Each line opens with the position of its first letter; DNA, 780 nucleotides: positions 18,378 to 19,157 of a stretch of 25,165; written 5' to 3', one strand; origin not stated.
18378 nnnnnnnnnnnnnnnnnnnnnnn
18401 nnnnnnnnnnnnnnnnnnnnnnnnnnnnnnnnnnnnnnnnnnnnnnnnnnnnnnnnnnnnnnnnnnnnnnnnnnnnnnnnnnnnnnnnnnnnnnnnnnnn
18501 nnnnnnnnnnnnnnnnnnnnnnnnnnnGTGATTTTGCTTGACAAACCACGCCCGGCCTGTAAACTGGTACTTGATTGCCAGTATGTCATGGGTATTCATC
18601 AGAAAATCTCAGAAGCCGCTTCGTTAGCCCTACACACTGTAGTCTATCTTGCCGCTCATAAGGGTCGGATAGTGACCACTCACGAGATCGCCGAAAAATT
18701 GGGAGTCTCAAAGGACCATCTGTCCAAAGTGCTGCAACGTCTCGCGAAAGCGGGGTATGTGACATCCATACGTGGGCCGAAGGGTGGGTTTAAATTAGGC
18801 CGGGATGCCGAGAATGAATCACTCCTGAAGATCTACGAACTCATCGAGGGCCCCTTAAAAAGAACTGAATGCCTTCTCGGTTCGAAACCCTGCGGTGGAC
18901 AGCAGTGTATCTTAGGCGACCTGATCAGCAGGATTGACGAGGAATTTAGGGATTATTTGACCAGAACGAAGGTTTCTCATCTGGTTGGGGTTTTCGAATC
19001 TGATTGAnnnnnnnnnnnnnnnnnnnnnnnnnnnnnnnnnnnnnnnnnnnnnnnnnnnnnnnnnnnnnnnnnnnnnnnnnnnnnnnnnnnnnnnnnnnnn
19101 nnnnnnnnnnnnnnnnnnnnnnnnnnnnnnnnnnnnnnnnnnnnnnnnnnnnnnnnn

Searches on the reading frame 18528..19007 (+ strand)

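Call 5: search_protein_families(library=pfam, proteins=[window:18528-19007:+], max_evalue=0.01)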
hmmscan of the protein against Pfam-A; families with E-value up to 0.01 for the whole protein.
window:18528-19007:+ (159 aa): 19 families
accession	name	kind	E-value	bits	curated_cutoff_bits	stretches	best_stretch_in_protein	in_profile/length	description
PF02082.26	Rrf2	-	1e-32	113.5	30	1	27-153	1-130/132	Iron-dependent Transcriptional regulator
PF12802.13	MarR_2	-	2.5e-09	37.6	27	1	36-85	9-57/61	MarR family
PF01325.25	Fe_dep_repress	-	5.1e-07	30.2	26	1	38-79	12-53/60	Iron dependent repressor, N-terminal DNA binding domain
PF13463.12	HTH_27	-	1.2e-06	29.2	22.2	1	33-85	7-55/68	Winged helix DNA-binding domain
PF01047.28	MarR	-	2.6e-06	27.6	24.6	1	38-84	8-53/59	MarR family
PF01978.25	TrmB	-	7.6e-06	26.1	25.6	1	49-84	23-58/68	Sugar-specific transcriptional regulator TrmB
PF03444.21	HrcA_DNA-bdg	-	8.6e-06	25.8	21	1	34-93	9-68/79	Winged helix-turn-helix transcription repressor, HrcA DNA-binding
PF13545.12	HTH_Crp_2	-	2.1e-05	24.8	27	1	48-83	19-56/70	Crp-like helix-turn-helix domain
PF08279.18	HTH_11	-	6.3e-05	23.2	25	1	40-87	8-53/55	HTH domain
PF24034.1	DUF7343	-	0.00013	22.2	27.6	1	38-82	9-52/62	Domain of unknown function (DUF7343)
PF00392.27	GntR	-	0.00029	20.9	27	1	50-83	26-59/64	Bacterial regulatory proteins, gntR family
PF13412.12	HTH_24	-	0.00065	19.7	21.9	1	49-79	18-48/48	Winged helix-turn-helix DNA-binding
PF19187.6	HTH_PafC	-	0.0014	18.9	32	1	34-78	6-48/115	PafC helix-turn-helix domain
PF04539.22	Sigma70_r3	-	0.0018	18.8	25.3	1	41-71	13-43/78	Sigma-70 region 3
PF13384.12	HTH_23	-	0.0021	18.2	24.6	1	39-76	11-45/50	Homeodomain-like domain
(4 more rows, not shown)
